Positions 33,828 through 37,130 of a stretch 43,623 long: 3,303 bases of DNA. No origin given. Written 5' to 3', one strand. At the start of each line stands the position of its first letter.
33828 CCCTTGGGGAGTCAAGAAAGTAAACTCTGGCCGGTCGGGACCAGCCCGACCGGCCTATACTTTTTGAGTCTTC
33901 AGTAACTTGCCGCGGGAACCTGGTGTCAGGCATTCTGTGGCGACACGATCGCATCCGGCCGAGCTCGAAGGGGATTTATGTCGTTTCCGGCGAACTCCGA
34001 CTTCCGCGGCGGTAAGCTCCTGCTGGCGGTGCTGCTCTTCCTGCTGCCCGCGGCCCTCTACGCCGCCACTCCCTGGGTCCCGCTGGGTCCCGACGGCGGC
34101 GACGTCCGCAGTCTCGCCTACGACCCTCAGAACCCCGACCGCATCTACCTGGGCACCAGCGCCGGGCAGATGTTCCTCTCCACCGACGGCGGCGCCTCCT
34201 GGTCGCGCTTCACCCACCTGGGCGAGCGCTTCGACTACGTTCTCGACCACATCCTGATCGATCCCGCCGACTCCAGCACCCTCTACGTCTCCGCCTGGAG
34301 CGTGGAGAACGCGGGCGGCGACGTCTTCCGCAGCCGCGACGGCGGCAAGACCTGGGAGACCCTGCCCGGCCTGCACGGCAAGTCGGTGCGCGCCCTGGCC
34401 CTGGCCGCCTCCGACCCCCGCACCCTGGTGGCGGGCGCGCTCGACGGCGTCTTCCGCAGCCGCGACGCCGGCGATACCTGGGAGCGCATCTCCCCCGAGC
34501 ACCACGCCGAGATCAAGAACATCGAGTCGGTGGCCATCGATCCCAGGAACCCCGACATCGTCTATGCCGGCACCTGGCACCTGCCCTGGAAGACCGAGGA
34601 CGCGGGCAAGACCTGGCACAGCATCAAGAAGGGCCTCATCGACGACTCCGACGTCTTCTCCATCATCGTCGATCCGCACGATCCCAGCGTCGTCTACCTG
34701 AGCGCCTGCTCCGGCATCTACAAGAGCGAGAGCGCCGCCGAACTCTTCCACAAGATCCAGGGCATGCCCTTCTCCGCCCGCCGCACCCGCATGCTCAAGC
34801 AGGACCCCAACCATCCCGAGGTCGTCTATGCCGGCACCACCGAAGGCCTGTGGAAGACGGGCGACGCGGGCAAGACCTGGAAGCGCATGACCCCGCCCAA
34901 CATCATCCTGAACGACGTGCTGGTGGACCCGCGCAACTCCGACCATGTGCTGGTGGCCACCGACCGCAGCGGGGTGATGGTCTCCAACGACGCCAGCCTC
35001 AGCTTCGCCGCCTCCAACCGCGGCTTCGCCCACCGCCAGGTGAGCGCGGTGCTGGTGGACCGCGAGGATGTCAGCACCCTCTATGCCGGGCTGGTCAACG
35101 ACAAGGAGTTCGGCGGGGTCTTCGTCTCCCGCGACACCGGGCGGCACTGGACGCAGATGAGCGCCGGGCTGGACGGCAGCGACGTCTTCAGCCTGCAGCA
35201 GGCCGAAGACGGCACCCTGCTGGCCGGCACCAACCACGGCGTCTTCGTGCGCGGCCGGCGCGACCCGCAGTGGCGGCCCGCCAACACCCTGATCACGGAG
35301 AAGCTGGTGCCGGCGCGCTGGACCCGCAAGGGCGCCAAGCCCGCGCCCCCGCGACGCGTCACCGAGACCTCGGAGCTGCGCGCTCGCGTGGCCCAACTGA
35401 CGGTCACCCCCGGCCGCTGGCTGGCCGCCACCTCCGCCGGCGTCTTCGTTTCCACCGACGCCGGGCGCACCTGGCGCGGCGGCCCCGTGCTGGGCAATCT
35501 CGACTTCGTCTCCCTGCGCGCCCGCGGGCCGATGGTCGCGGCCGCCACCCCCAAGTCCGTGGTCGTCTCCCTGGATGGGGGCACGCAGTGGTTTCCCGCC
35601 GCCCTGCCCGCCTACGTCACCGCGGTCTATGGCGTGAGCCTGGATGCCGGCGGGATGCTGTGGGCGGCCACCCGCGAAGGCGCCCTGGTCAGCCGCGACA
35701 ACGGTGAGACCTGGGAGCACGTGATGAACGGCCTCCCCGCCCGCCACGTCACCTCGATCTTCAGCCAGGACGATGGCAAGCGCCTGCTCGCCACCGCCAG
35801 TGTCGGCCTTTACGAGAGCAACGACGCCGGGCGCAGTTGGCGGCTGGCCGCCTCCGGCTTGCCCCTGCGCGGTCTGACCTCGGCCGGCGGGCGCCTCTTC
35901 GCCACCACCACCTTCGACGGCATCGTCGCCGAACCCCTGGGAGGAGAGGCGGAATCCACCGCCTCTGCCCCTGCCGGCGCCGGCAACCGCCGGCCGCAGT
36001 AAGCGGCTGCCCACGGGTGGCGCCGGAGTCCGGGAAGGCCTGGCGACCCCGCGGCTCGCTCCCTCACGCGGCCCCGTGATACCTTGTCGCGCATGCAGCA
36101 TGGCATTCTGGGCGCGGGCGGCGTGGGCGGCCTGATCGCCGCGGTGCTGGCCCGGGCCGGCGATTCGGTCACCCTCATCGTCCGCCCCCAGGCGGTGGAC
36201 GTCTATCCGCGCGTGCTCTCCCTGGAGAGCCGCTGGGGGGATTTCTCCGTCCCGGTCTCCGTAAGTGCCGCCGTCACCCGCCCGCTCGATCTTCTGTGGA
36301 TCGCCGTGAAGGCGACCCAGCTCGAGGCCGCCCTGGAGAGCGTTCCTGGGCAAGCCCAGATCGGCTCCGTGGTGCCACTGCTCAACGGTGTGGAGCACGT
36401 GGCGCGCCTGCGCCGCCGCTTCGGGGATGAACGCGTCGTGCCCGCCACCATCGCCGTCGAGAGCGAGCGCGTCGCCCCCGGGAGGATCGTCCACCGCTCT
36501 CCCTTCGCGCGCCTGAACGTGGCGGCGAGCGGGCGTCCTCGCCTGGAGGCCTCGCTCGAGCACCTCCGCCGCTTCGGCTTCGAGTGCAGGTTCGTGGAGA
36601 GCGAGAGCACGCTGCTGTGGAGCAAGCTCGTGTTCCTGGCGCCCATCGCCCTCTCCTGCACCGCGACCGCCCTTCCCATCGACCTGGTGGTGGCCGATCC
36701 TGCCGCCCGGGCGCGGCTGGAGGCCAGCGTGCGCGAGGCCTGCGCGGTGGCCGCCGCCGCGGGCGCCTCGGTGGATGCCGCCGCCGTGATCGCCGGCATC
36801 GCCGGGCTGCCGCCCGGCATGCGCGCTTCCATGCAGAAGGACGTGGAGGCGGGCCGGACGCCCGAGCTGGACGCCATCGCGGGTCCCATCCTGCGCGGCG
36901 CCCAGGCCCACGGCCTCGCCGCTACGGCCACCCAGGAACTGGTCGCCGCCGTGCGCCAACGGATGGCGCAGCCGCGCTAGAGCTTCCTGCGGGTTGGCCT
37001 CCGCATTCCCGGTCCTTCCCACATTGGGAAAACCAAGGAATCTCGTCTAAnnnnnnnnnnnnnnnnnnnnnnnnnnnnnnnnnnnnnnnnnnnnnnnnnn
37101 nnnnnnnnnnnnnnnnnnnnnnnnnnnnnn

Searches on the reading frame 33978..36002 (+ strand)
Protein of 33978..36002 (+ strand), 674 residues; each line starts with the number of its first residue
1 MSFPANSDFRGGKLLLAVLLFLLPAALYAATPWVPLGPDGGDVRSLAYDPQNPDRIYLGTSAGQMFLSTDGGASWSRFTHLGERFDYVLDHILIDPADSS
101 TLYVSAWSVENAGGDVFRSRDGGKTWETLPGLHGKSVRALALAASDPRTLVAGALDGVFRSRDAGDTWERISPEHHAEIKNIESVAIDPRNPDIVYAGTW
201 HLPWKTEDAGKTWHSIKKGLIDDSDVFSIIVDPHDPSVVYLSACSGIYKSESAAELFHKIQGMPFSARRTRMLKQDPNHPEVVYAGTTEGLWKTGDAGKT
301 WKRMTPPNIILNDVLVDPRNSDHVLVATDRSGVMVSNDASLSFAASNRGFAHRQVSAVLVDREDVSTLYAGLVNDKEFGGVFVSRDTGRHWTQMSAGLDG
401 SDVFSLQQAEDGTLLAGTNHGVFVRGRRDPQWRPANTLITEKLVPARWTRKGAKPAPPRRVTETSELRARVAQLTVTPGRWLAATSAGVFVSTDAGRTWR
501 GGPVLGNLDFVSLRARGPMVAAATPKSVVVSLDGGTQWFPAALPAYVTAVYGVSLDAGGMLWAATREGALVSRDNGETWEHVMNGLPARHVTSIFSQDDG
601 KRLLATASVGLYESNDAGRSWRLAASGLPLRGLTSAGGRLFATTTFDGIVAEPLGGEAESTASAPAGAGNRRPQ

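Call 39: search_protein_families(library=pfam, proteins=[window:33978-36002:+], max_evalue=0.001)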
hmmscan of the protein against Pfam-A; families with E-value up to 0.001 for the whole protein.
window:33978-36002:+ (674 aa): 5 families
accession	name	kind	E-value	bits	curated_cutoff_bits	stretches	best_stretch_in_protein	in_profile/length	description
PF15902.12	Sortilin-Vps10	-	3.7e-34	118.7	33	3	291-400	3-118/446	Sortilin, neurotensin receptor 3,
PF02012.26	BNR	-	1.7e-15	54.8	27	0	117-128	1-12/12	BNR/Asp-box repeat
PF14870.12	PSII_BNR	-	4e-14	53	27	1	116-217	40-141/303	Photosynthesis system II assembly factor YCF48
PF24316.1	Tli3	-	1.3e-05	26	27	0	486-502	83-99/129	T6SS Tli3 immunity protein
PF13088.12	BNR_2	-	2.2e-05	24.4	31.4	0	464-622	61-199/277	BNR repeat-like domain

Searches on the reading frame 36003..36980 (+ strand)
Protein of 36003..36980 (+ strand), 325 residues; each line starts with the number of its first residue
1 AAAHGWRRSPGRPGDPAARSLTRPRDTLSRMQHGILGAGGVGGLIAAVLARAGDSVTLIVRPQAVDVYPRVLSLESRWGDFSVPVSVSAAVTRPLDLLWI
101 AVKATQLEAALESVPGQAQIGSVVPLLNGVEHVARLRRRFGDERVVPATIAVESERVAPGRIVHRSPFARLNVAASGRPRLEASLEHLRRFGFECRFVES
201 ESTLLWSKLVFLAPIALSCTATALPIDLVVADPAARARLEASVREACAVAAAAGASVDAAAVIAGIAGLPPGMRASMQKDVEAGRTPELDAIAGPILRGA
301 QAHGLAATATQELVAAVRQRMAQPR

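Call 39: search_protein_families(library=pfam, proteins=[window:36003-36980:+], max_evalue=0.001)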
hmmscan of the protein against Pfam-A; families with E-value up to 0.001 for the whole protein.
window:36003-36980:+ (325 aa): 2 families
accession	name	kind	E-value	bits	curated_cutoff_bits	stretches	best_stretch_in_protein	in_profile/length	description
PF02558.23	ApbA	-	3.8e-26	92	22.2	1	34-168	2-140/150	Ketopantoate reductase PanE/ApbA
PF08546.17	ApbA_C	-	1.1e-20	74.6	22.7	1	205-319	6-123/125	Ketopantoate reductase PanE/ApbA C terminal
